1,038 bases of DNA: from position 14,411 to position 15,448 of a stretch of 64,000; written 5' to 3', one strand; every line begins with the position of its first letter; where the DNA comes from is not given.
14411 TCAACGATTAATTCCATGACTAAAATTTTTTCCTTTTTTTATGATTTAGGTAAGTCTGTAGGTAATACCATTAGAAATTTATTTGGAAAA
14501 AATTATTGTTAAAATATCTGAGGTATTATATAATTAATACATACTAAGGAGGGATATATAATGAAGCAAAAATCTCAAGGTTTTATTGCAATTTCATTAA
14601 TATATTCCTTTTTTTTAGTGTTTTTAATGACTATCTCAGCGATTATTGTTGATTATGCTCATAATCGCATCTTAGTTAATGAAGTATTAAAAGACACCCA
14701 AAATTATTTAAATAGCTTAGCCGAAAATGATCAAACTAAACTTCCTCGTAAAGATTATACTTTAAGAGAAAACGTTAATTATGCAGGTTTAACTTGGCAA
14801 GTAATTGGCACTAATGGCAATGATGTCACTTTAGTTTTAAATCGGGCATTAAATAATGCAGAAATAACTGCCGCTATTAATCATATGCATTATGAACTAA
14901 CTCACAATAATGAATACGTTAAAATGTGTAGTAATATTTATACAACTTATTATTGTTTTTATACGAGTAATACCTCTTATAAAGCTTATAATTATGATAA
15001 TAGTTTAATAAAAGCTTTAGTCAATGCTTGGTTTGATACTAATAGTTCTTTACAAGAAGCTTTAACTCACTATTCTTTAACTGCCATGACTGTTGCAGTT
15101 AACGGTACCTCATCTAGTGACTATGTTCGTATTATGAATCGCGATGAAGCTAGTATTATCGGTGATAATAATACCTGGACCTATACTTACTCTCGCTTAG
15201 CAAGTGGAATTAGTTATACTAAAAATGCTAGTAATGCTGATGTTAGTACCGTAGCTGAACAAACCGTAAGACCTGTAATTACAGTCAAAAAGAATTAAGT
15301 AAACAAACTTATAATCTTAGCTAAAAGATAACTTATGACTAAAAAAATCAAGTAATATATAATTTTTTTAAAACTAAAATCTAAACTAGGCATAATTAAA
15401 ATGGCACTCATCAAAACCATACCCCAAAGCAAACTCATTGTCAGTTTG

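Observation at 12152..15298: Complete two-peptide double-glycine bacteriocin locus, with the peptide genes missing from the ORF track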

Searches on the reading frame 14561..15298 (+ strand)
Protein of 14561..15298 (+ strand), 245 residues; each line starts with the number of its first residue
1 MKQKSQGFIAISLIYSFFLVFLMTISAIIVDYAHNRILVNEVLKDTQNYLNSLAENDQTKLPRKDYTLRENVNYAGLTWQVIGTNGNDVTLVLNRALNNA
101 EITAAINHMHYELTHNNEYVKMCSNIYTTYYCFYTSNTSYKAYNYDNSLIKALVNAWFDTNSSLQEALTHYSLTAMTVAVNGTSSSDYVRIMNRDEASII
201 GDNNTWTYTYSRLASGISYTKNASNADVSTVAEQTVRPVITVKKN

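Call 3: search_protein_families(library=pfam, proteins=[window:14561-15295:+], max_evalue=0.1)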
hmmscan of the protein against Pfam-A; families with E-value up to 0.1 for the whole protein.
window:14561-15295:+ (245 aa): 0 families

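Call 7: find_encoding_contigs(protein=window:14561-15298:+, flank=8000, max_places=6)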
Protein window:14561-15298:+ (245 aa): 2 contigs read that carry it; 2 places shown.
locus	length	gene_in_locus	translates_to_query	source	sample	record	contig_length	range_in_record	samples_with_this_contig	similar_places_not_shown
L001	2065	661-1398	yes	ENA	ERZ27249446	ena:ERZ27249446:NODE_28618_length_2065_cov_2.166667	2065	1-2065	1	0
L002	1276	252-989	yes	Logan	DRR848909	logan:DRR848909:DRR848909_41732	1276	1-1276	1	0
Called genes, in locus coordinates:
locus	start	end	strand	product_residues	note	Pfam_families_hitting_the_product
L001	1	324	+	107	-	?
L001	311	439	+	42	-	-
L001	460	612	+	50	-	-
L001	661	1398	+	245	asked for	-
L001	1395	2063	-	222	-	?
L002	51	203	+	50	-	-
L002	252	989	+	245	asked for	-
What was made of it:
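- Checked: Public gene callers already call both peptide genes (call 7), so they are missing only from a track with a 60-aa cut-off.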

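Call 8: find_homologous_proteins(query=window:14561-15295:+, max_evalue=0.01)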
Query window:14561-15295:+ (245 aa): 30 proteins with E <= 0.01 among 317 candidates.
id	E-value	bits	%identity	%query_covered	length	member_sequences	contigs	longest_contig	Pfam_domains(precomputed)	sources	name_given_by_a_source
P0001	1.0e-153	527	100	100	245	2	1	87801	-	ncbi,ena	-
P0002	1.2e-80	288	54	99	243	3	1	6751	-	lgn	-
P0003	3.0e-76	274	54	99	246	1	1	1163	-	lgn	-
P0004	3.1e-69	251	51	100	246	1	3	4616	-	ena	-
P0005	8.4e-49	184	43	99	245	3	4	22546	-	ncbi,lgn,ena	-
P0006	4.3e-48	182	40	100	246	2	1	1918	-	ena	-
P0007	1.5e-46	177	40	99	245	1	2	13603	-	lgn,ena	-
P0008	1.8e-45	173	39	100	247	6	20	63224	-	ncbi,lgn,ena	-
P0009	2.4e-45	173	41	100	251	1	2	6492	-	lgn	-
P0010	2.6e-45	173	40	100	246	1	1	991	-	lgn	-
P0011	3.4e-45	172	53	64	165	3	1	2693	-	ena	-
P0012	4.1e-45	172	40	99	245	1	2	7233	-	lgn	-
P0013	4.4e-44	168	38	99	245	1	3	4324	-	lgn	-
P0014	1.0e-43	167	40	100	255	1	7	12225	-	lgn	-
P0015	3.7e-43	165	39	100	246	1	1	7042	-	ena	-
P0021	1.2e-37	147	38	100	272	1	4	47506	-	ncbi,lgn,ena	-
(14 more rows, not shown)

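Call 9: find_encoding_contigs(protein=P0008, flank=8000, max_places=3)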
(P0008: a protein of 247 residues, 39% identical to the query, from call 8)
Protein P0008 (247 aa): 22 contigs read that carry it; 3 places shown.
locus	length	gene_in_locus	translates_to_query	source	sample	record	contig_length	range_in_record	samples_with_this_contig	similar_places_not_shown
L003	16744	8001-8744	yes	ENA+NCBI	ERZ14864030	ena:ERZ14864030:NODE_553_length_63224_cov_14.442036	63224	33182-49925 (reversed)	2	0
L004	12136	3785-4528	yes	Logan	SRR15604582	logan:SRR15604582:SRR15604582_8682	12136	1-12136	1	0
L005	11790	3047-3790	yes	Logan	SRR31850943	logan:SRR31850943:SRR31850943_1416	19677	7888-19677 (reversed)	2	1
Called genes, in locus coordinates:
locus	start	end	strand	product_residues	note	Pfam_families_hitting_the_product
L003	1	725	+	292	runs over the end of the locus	PF01261:AP_endonuc_2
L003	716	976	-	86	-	-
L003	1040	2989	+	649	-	PF03717:PBP_dimer, PF00905:Transpeptidase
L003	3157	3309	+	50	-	-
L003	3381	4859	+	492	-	-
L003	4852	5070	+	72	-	PF12844:HTH_19, PF13560:HTH_31, PF01381:HTH_3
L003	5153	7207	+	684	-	PF03412:Peptidase_C39, PF00664:ABC_membrane, PF00005:ABC_tran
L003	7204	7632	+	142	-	-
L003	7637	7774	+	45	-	-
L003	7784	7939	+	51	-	-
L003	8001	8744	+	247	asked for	-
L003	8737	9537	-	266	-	PF04018:VCA0040-like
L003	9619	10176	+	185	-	PF04011:LemA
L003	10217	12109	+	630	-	PF09972:DUF2207, PF20990:DUF2207_C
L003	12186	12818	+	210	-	PF01863:YgjP-like, PF10263:SprT-like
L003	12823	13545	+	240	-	PF22435:MRM3-like_sub_bind, PF00588:SpoU_methylase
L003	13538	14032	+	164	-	PF01782:RimM, PF05239:PRC (weak), PF24986:PRC_RimM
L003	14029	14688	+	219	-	PF01746:tRNA_m1G_MT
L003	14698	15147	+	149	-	-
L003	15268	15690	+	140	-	PF01245:Ribosomal_L19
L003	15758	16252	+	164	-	PF10502:Peptidase_S26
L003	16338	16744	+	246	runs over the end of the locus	PF00561:Abhydrolase_1, PF12697:Abhydrolase_6 (weak)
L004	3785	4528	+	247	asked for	-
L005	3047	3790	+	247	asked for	-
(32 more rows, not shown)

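Call 10: find_encoding_contigs(protein=P0021, flank=8000, max_places=2)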
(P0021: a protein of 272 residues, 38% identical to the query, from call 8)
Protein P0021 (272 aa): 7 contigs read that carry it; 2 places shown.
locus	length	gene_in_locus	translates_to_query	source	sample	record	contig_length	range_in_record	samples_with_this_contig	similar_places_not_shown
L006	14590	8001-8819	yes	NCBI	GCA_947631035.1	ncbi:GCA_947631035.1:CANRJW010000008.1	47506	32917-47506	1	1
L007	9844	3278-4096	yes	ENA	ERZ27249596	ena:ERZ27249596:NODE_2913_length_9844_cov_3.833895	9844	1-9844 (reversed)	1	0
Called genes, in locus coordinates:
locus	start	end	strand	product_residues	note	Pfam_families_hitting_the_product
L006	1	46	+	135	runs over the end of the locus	PF07963:N_methyl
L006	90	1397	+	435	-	PF00025:Arf (weak), PF01926:MMR_HSR1, PF02421:FeoB_N, PF00009:GTP_EFTU (weak), PF00009:GTP_EFTU, PF01926:MMR_HSR1, PF02421:FeoB_N, PF14714:KH_dom-like, +8 more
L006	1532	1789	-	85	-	PF01381:HTH_3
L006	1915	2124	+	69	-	PF12844:HTH_19, PF13443:HTH_26 (weak), PF13560:HTH_31, PF01381:HTH_3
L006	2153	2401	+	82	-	PF14069:SpoVIF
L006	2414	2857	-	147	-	PF01381:HTH_3, PF04545:Sigma70_r4 (faint), PF12844:HTH_19, PF13022:HTH_Tnp_1_2 (faint), PF13413:HTH_25 (faint), PF13560:HTH_31, PF12844:HTH_19, PF01381:HTH_3, +4 more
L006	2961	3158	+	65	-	PF12844:HTH_19, PF01381:HTH_3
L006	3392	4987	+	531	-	PF03382:DUF285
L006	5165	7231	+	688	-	PF03412:Peptidase_C39, PF00664:ABC_membrane, PF00005:ABC_tran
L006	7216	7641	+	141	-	-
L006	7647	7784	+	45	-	-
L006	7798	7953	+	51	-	-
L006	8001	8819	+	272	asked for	-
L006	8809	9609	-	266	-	PF04018:VCA0040-like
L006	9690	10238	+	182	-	PF04011:LemA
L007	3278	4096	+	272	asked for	-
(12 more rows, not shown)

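Call 11: find_encoding_contigs(protein=P0005, flank=8000, max_places=2)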
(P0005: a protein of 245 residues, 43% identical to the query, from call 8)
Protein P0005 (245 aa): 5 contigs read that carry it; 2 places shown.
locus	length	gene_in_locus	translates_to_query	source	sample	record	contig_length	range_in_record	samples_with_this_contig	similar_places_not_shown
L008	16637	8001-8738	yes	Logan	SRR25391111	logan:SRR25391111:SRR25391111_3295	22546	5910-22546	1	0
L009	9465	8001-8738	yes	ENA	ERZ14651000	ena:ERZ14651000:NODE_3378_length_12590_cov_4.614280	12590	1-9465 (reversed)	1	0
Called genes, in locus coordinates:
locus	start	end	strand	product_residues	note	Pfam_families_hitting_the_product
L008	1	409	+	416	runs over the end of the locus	PF00037:Fer4 (faint), PF12838:Fer4_7 (faint), PF13187:Fer4_9 (faint), PF12837:Fer4_6 (faint), PF02906:Fe_hyd_lg_C, PF02256:Fe_hyd_SSU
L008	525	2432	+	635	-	PF02518:HATPase_c, PF00204:DNA_gyraseB, PF01751:Toprim, PF00986:DNA_gyraseB_C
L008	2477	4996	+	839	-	PF00521:DNA_topoisoIV, PF03989:DNA_gyraseA_C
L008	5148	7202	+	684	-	PF03412:Peptidase_C39, PF00664:ABC_membrane, PF00005:ABC_tran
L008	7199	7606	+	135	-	-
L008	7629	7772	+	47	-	-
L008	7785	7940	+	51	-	-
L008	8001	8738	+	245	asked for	-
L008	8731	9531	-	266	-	PF04018:VCA0040-like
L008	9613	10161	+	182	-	PF04011:LemA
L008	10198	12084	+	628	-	PF09972:DUF2207, PF20990:DUF2207_C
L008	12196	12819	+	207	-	PF01863:YgjP-like, PF10263:SprT-like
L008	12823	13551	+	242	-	PF22435:MRM3-like_sub_bind, PF00588:SpoU_methylase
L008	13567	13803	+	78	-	-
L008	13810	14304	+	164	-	PF01782:RimM, PF05239:PRC, PF24986:PRC_RimM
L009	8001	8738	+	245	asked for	-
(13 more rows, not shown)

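Call 17: find_related_loci(query=A1, collection=genome_contigs, flank=6000)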
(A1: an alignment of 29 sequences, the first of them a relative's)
Query A1 (245 aa) in genome_contigs; peptide patterns used: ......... (x = any residue, [..] = any of these).
55 stretches matched a pattern; 28 encode a relative of the query (tblastn E <= 1e-3); 28 distinct loci.
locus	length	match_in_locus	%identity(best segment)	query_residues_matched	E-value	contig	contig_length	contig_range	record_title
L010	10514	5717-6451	53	3-245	1e-83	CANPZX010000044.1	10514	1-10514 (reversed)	MAG: uncultured Bacilli bacterium isolate Lapin-002__bin30 genome assembly, contig: Lapin-002__NODE_8379_length_10514_co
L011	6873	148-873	43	3-244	9e-56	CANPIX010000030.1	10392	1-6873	MAG TPA_asm: uncultured Tenericutes bacterium isolate SRR15730547_bin.25_metawrap_v1.3_MAG genome assembly, contig: NODE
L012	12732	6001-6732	39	1-244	3e-53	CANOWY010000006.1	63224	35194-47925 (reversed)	MAG TPA_asm: uncultured Tenericutes bacterium isolate SRR15604582_bin.43_metawrap_v1.3_MAG genome assembly, contig: NODE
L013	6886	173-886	40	7-244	2e-52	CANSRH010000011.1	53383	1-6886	MAG TPA_asm: uncultured Tenericutes bacterium isolate SRR15510228_bin.30_metawrap_v1.3_MAG genome assembly, contig: NODE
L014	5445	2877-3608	39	1-244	6e-52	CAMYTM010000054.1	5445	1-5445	MAG TPA_asm: uncultured Tenericutes bacterium isolate SRR19390406_bin.5_metawrap_v1.3_MAG genome assembly, contig: NODE.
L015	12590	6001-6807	37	1-244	2e-47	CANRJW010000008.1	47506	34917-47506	MAG: uncultured Bacilli bacterium isolate Lapin-021__bin68 genome assembly, contig: Lapin-021__NODE_900_length_47506_cov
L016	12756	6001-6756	37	1-244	3e-45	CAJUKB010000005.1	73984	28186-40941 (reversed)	MAG TPA_asm: uncultured Bacilli bacterium isolate MGBC143693 genome assembly, contig: MGBC143693.5, whole genome shotgun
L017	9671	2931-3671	37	3-244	3e-45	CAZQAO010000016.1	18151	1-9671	MAG TPA_asm: uncultured Muribaculaceae bacterium isolate SRP314395_co1_23 genome assembly, contig: NODE_2750_length_1815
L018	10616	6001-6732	38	6-244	1e-44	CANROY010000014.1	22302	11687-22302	MAG: uncultured Bacilli bacterium isolate Lapin-018__bin67 genome assembly, contig: Lapin-018__NODE_1947_length_22302_co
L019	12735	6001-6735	41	3-244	1e-44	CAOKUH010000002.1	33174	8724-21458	MAG TPA_asm: uncultured Tenericutes bacterium isolate SRR15604608_bin.9_metawrap_v1.3_MAG genome assembly, contig: NODE.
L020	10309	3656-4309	39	1-218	3e-44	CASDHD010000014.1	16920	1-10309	MAG: uncultured Bacilli bacterium isolate single-wildmice_C1233.46_1675168266 genome assembly, contig: NODE_2957_length_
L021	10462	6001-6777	37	1-244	4e-42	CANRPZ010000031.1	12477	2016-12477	MAG: uncultured Bacilli bacterium isolate Lapin-017__bin52 genome assembly, contig: Lapin-017__NODE_3489_length_12477_co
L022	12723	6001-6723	40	4-244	4e-41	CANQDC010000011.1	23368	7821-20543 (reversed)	MAG: uncultured Bacilli bacterium isolate Lapin-005__bin63 genome assembly, contig: Lapin-005__NODE_2865_length_23368_co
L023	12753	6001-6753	39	1-244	8e-41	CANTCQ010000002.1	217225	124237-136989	MAG TPA_asm: uncultured Tenericutes bacterium isolate SRR15510219_bin.6_metawrap_v1.3_MAG genome assembly, contig: NODE.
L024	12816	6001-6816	37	1-245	4e-40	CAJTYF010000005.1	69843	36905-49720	MAG TPA_asm: uncultured Bacilli bacterium isolate MGBC121705 genome assembly, contig: MGBC121705.5, whole genome shotgun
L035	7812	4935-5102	55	3-58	1e-15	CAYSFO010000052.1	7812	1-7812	MAG TPA_asm: uncultured Muribaculaceae bacterium isolate SRP199465_co1_282 genome assembly, contig: NODE_26757_length_78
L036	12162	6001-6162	57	1-54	8e-14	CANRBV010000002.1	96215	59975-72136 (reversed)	MAG: uncultured Bacilli bacterium isolate Lapin-028__bin53 genome assembly, contig: Lapin-028__NODE_155_length_96215_cov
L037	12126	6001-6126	45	3-44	5e-9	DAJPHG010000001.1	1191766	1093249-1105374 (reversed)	MAG TPA_asm: Bacilli bacterium isolate VEG01_HIC_0010 tig00004983, whole genome shotgun sequence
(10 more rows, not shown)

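Call 19: predict_structure(alignment_id=A1)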
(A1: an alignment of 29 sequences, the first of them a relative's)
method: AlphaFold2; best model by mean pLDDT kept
length: 245 residues; sequences in the alignment: 29
mean_pLDDT: 87.2   pTM: 0.74
mean pLDDT of the five models: 87.2, 86.1, 85.9, 84.7, 84.3
residues with pLDDT >= 90: 141; 70-90: 83; 50-70: 18; < 50: 3
segments of 3 or more residues with pLDDT < 50: 1-3
pLDDT, mean of each block of 10 residues (from residue 1): 54 84 87 78 71 64 92 95 95 97 95 90 92 93 92 97 93 92 88 91 87 88 81 95 93
secondary structure, 60 per line:
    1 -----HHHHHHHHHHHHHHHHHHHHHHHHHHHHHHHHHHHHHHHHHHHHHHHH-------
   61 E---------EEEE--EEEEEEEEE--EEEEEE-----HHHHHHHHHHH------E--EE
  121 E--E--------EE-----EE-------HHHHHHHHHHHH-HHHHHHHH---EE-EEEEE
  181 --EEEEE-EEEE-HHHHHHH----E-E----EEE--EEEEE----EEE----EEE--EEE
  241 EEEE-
elements in order: H6-53 E71-74 E77-85 E88-93 H99-109 E119-121 H149-160 H162-169 E176-180 E183-187 E189-192 H194-200 E212-214 E217-221 E226-228 E233-235 E238-244

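Call 24: search_protein_families(library=ncbifam, proteins=[window:14561-15295:+, L012:5204-5629:+, L012:5637-5771:+, L012:5784-5936:+], max_evalue=1)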
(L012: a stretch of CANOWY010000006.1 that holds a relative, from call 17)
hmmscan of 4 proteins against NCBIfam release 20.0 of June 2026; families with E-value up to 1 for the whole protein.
window:14561-15295:+ (245 aa): 2 families
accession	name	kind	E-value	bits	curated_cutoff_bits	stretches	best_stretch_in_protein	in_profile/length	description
NF009190.0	PRK12538.1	equivalog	0.0081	15.9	303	1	184-241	148-206/233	RNA polymerase sigma factor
NF045993.1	MAG0130_MAG3770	subfamily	0.05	13.5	85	1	4-52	47-96/140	MAG0130/MAG3770 family membrane protein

L012:5204-5629:+ (142 aa): 0 families

L012:5637-5771:+ (45 aa): 7 families
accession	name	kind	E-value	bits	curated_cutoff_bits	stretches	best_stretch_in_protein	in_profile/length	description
NF038034.1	lactGbeta_entB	subfamily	3.3e-08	33.6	37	1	3-38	1-36/38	lactococcin G-beta/enterocin 1071B family bacteriocin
TIGR03949.1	bact_IIb_cerein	subfamily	0.00019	21.2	21.5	1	2-37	3-40/45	class IIb bacteriocin, lactobin A/cerein 7B family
NF033214.1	ComC_Streptocco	equivalog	0.0032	17.1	50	1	3-16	13-26/41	competence-stimulating peptide ComC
NF038035.1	lactGalph_entA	subfamily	0.012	15.7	37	1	3-20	1-19/35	lactococcin G-alpha/enterocin 1071A family bacteriocin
TIGR01847.1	bacteriocin_sig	domain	0.046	14.4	15.7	1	3-14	4-15/15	bacteriocin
NF033456.1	RiPP_CCRG-2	domain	0.089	12.8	24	1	6-15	9-18/18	CCRG-2 family RiPP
NF033772.1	pheromone_VP1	equivalog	0.19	12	85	1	1-21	10-30/65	peptide pheromone VP1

L012:5784-5936:+ (51 aa): 2 families
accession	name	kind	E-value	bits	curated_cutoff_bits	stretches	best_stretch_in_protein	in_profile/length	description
NF046113.1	BLP_Lacticasei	subfamily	0.091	12.8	40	1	3-22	12-33/46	bacteriocin-like peptide, LSEI_2386 family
NF038034.1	lactGbeta_entB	subfamily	0.093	13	37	1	3-36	1-30/38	lactococcin G-beta/enterocin 1071B family bacteriocin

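Call 25: search_protein_families(library=pfam, proteins=[L012:5204-5629:+, L012:5637-5771:+, L012:5784-5936:+, L012:6001-6741:+, L035:4932-5837:+, L037:5998-6891:+, L003:3381-4856:+, L037:5586-5762:+], max_evalue=1)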
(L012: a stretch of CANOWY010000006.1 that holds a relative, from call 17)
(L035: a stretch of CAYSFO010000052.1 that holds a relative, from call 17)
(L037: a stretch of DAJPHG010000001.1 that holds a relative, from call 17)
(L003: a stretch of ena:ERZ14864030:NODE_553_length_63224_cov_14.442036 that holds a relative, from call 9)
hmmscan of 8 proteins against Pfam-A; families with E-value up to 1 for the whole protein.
L012:5204-5629:+ (142 aa): 0 families

L012:5637-5771:+ (45 aa): 4 families
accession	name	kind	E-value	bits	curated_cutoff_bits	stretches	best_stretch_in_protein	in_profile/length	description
PF03047.20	ComC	-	0.0042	17.3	20.4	1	3-20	13-30/31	COMC family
PF10439.15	Bacteriocin_IIc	-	0.0048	17.3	27.1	1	2-34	6-35/59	Bacteriocin class II with double-glycine leader peptide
PF11632.14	LcnG-beta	-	0.021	15.4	29.4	1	2-39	14-50/61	Lactococcin G-beta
PF17247.7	DUF5316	-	0.4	10.9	28.7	1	18-40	6-28/74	Family of unknown function (DUF5316)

L012:5784-5936:+ (51 aa): 0 families

L012:6001-6741:+ (247 aa): 0 families

L035:4932-5837:+ (302 aa): 2 families
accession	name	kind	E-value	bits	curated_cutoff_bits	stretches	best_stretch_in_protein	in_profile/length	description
PF18981.6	InlK_D3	-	0.053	14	25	1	33-71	18-56/75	Internalin K domain (D3/D4)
PF15438.11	Phyto-Amp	-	0.1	13.2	25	1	54-95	9-50/113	Antigenic membrane protein of phytoplasma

L037:5998-6891:+ (298 aa): 0 families

L003:3381-4856:+ (492 aa): 1 family
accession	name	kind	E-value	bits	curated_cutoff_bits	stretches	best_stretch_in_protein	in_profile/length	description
PF10850.13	DUF2653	-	0.06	14.1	22.7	1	383-421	32-72/88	Protein of unknown function (DUF2653)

L037:5586-5762:+ (59 aa): 0 families

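Call 38: search_protein_representatives(alignment_id=A1)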
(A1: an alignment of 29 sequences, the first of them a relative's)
Query: 29 sequences, 245 profile positions. Proteins with E-value up to 0.001 (for the whole library): 847; up to 1e-10: 226; up to 1e-30: 49. The best 150 are listed.
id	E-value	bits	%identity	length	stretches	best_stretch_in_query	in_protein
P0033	2.9e-93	328.6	-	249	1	1-243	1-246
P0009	4.1e-92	324.8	-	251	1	1-244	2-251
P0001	6.3e-91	320.9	-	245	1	1-244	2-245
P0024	2.0e-89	316.0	-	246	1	1-244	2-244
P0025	5.6e-88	311.3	-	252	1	1-244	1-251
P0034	2.3e-86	306.0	-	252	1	1-243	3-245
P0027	7.2e-86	304.4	-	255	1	1-244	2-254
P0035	2.3e-85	302.7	-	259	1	1-244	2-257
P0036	3.1e-83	295.7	-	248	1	1-244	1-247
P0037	2.0e-77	276.7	-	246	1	2-244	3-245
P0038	2.0e-77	276.7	-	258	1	1-243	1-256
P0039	1.2e-76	274.2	-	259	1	1-244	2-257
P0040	2.9e-76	272.9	-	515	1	1-243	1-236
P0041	3.1e-76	272.8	-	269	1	2-243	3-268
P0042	7.3e-75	268.3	-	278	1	1-244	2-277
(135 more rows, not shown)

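Call 63: search_solved_structures(query=A4, max_evalue=10)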
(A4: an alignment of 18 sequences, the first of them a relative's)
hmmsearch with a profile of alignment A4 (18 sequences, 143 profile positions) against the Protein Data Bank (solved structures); distinct sequences matched with E-value up to 10: 0.

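Call 64: search_protein_families(library=pfam, alignment_id=A4, max_evalue=1)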
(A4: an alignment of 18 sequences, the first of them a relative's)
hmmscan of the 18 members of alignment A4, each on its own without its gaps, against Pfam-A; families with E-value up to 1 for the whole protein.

A. member 1, L012:5204-5629:+ (142 aa): 0 families

B. families by the number of members that match (of 18 scanned): 17 families
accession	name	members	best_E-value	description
PF14202.11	TnpW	3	0.062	Transposon-encoded protein TnpW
PF10190.14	Tmemb_170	1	0.0054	Putative transmembrane protein 170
PF02638.21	GHL10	1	0.014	Glycosyl hydrolase-like 10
PF03402.20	V1R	1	0.019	Vomeronasal organ pheromone receptor family, V1R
PF00134.28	Cyclin_N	1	0.026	Cyclin, N-terminal domain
PF04415.17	DUF515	1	0.026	Protein of unknown function (DUF515)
PF15854.10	GPR15L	1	0.033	G-protein coupled receptor ligand 15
PF17627.7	IncE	1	0.04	Inclusion membrane protein E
PF23969.1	DUF7296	1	0.041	Domain of unknown function (DUF7296)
PF20890.2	Dbr1_C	1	0.061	Dbr1, C-terminal domain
PF15413.13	PH_11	1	0.078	Pleckstrin homology domain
PF20134.4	DUF6524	1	0.086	Family of unknown function (DUF6524)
PF24478.1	DCX2_DCDC1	1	0.11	DCDC1, second doublecortin-like domain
PF13850.11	ERGIC_N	1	0.12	Endoplasmic Reticulum-Golgi Intermediate Compartment (ERGIC)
PF14991.11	MLANA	1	0.13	Protein melan-A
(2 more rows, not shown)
